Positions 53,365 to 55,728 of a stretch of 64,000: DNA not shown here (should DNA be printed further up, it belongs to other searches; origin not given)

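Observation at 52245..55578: Compositionally foreign two-gene islet: a 687-aa orphan lipoprotein followed by a secreted RCC1-repeat beta-propeller protein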

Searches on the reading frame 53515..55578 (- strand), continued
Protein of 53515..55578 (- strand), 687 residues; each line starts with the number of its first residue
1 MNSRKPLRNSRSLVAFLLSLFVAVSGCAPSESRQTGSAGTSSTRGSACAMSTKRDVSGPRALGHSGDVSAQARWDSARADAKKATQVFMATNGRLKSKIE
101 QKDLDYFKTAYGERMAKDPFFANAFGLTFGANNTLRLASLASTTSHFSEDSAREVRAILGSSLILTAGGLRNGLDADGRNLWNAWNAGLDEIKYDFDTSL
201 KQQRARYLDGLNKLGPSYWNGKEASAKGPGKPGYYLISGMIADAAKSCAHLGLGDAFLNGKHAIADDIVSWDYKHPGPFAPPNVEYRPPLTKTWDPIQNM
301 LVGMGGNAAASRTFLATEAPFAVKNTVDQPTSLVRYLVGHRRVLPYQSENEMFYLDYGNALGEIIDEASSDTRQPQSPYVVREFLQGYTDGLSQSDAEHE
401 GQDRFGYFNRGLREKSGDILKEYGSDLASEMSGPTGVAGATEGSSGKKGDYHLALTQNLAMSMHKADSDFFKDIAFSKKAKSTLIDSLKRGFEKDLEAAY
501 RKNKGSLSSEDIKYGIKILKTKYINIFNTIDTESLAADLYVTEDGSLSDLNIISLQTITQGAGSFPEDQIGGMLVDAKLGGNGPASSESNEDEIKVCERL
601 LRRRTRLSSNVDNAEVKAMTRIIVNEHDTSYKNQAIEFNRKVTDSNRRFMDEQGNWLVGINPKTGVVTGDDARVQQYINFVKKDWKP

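Call 86: search_protein_families(library=pfam, alignment_id=A5, max_evalue=1)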
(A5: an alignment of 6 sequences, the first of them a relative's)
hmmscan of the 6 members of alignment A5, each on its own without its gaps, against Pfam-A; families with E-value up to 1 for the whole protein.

A. member 1, L007:9180-9518:+ (113 aa): 0 families

B. families by the number of members that match (of 6 scanned): 3 families
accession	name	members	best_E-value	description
PF19840.4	DUF6317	1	0.038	Family of unknown function (DUF6317)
PF04139.18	Rad9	1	0.071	Rad9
PF13388.11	DUF4106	1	0.18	Protein of unknown function (DUF4106)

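Call 87: find_encoding_contigs(protein=P0002, flank=6000, max_places=3)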
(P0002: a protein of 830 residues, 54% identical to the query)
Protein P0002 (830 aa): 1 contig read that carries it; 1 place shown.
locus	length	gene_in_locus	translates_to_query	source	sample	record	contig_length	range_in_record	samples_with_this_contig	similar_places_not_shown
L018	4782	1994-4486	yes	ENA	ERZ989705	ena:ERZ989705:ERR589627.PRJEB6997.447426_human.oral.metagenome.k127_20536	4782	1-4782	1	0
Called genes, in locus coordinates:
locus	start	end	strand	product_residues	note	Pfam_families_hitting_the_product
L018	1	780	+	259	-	?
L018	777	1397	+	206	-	PF16145:DUF4853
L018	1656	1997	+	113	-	-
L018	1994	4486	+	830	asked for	-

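Call 90: search_protein_families(library=padloc, proteins=[window:53515-55578:-, L007:9518-12019:+, L007:12021-13139:+], max_evalue=0.01)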
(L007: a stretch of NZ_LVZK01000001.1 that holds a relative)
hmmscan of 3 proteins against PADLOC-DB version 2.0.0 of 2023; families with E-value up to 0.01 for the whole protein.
window:53515-55578:- (687 aa): 0 families

L007:9518-12019:+ (833 aa): 0 families

L007:12021-13139:+ (372 aa): 0 families

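Call 91: search_protein_families(library=phrogs, proteins=[window:53515-55578:-, L007:9518-12019:+, L007:9180-9521:+], max_evalue=0.01)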
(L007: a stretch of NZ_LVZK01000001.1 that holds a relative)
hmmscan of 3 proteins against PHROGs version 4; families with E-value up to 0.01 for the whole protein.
window:53515-55578:- (687 aa): 0 families

L007:9518-12019:+ (833 aa): 0 families

L007:9180-9521:+ (113 aa): 0 families

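Call 93: search_protein_families(library=pfam, alignment_id=A6, max_evalue=0.1)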
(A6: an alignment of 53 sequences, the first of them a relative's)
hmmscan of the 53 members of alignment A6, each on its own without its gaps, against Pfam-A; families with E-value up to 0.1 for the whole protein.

A. member 1, P0003 (830 aa): 0 families

B. families by the number of members that match (of 53 scanned): 38 families (the first 25 are shown)
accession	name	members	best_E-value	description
PF21725.3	T7SS_signal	16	8.1e-05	Putative T7SS secretion signal domain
PF18879.6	EspA_EspE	12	0.00031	EspA/EspE family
PF06013.18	WXG100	12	0.00052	Proteins of 100 residues with WXG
PF20211.3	DUF6571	2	0.00017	Family of unknown function (DUF6571)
PF07739.18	TipAS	2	0.065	TipAS antibiotic-recognition domain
PF07926.17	TPR_MLP1_2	1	0.0005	TPR/MLP1/MLP2-like protein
PF06320.18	GCN5L1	1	0.0015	GCN5-like protein 1 (GCN5L1)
PF01442.23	Apolipoprotein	1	0.0023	Apolipoprotein A1/A4/E domain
PF08654.15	DASH_Dad2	1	0.0031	DASH complex subunit Dad2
PF03564.21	DUF1759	1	0.0037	Protein of unknown function (DUF1759)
PF00823.25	PPE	1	0.0071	PPE family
PF05010.19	TACC_C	1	0.011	Transforming acidic coiled-coil-containing protein (TACC), C-terminal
PF07464.16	ApoLp-III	1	0.012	Apolipophorin-III precursor (apoLp-III)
PF15665.10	FAM184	1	0.016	Family with sequence similarity 184, A and B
PF14362.11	DUF4407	1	0.016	Domain of unknown function (DUF4407)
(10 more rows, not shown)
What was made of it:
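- Of 53 members scanned against Pfam, 16 hit T7SS_signal, 12 hit EspA_EspE and 12 hit WXG100 (call 93).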

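Call 95: list_cluster_members(proteins=[P0106, P0107, P0108, P0110, P0111, P0112, P0115, P0128, P0142, P0175])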
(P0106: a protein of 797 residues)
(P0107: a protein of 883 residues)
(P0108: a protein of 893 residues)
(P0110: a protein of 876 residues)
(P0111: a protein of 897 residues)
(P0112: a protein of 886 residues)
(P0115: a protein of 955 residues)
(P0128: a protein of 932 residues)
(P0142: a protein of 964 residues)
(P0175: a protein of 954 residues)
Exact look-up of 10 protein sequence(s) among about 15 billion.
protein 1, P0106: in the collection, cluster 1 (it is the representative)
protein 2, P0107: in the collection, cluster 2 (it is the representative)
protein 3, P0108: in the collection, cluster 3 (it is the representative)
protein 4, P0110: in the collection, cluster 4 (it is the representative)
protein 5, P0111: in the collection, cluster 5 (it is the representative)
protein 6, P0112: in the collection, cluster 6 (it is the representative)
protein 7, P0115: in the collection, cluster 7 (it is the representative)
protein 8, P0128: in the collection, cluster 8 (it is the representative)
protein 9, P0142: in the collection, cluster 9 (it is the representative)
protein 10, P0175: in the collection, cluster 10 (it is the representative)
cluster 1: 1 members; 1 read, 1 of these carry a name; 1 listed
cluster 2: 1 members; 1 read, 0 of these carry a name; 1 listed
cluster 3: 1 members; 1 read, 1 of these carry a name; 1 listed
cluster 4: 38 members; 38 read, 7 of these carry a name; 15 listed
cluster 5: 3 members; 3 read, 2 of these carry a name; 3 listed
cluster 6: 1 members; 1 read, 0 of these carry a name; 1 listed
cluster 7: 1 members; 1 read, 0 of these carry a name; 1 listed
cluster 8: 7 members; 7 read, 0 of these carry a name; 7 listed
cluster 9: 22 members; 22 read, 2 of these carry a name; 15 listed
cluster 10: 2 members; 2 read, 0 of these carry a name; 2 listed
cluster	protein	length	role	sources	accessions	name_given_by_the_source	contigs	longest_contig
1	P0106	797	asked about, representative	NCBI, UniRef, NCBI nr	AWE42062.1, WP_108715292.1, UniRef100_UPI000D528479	hypothetical protein [Actinobaculum sp. 313] | hypothetical protein n=1 Tax=Actinobaculum sp. 313 TaxID=2495645 RepID=UPI000D528479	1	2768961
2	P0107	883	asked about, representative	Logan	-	-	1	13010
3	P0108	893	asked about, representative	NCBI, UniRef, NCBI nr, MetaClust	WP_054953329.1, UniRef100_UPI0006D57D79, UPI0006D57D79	hypothetical protein [Flaviflexus massiliensis] | hypothetical protein n=1 Tax=Flaviflexus massiliensis TaxID=1522309 RepID=UPI0006D57D79 | status=active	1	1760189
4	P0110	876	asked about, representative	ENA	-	-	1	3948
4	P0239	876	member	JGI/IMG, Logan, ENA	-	hypothetical protein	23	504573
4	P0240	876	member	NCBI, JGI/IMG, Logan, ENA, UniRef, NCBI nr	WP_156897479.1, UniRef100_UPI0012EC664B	hypothetical protein [Actinobaculum sp. oral taxon 183] | hypothetical protein | hypothetical protein n=1 Tax=Actinobaculum sp. oral taxon 183 TaxID=712888 ...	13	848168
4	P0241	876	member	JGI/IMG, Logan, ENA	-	hypothetical protein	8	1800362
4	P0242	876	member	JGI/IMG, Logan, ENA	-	hypothetical protein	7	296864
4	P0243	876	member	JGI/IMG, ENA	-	hypothetical protein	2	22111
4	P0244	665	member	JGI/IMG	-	hypothetical protein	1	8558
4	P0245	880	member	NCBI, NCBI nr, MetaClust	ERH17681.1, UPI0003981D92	hypothetical protein HMPREF0043_01387 [Actinobaculum sp. oral taxon 183 str. F0552] | status=active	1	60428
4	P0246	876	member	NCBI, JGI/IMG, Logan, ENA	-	-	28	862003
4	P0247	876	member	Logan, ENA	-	-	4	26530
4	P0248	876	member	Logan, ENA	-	-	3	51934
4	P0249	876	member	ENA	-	-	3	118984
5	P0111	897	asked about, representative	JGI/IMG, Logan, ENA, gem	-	-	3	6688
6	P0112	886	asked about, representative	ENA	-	-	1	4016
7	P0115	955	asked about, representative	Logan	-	-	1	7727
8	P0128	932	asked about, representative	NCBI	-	-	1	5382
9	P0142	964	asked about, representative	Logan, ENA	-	-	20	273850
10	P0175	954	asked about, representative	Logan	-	-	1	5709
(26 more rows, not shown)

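Call 101: list_cluster_members(proteins=[P0109, P0114, P0119, P0121, P0125, P0126, P0129, P0132, P0139, P0146])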
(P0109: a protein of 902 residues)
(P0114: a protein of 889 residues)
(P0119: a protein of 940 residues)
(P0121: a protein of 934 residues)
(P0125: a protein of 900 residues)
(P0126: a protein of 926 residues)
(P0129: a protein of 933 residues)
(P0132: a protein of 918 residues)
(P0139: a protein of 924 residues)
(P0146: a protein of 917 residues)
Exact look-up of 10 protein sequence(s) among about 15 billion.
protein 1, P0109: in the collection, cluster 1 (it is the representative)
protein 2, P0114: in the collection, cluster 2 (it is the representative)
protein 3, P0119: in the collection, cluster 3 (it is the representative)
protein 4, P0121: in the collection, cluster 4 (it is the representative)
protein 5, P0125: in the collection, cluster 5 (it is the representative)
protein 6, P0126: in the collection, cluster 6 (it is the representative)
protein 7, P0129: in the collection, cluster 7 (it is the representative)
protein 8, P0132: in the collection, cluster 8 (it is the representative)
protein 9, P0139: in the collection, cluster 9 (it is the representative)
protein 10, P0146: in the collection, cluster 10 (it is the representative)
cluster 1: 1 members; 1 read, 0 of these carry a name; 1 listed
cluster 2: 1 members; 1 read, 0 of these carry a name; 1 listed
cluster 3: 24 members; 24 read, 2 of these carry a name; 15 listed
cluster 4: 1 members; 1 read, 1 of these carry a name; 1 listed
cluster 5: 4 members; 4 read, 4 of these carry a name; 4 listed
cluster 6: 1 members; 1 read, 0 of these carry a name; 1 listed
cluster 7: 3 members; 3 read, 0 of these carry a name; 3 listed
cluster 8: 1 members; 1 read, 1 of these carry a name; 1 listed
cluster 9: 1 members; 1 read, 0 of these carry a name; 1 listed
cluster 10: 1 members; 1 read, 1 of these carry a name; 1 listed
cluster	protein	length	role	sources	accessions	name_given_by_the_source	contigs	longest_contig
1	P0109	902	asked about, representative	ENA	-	-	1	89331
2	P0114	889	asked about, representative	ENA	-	-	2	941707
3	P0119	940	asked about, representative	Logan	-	-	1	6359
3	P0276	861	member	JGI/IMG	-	hypothetical protein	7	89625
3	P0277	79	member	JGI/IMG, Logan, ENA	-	hypothetical protein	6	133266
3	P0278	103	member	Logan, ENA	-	-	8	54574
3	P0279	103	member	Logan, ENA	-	-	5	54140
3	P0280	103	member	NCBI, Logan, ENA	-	-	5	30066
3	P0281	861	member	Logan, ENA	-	-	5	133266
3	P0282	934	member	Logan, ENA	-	-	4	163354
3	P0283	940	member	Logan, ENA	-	-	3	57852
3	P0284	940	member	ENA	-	-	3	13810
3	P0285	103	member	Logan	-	-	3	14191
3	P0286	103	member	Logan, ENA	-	-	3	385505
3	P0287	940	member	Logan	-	-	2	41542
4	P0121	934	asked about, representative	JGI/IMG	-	hypothetical protein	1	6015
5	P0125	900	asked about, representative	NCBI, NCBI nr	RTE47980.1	hypothetical protein EKN07_11530 [Actinobaculum sp. 352]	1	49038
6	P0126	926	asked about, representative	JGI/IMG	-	-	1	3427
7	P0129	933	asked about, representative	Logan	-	-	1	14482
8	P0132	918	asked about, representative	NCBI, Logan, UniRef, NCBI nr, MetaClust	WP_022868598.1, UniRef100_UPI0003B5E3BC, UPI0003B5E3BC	hypothetical protein [Schaalia vaccimaxillae] | hypothetical protein n=1 Tax=Schaalia vaccimaxillae TaxID=183916 RepID=UPI0003B5E3BC | status=active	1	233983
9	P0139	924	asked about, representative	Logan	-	-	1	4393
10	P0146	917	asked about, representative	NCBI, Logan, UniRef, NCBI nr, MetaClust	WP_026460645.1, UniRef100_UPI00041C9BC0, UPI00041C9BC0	WXG100 family type VII secretion target [Schaalia suimastitidis] | WXG100 family type VII secretion target n=1 Tax=Schaalia suimastitidis TaxID=121163 ... | hypothetical protein [Schaalia suimastitidis]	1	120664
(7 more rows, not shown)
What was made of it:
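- NCBI names one member "WXG100 family type VII secretion target" (call 101).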
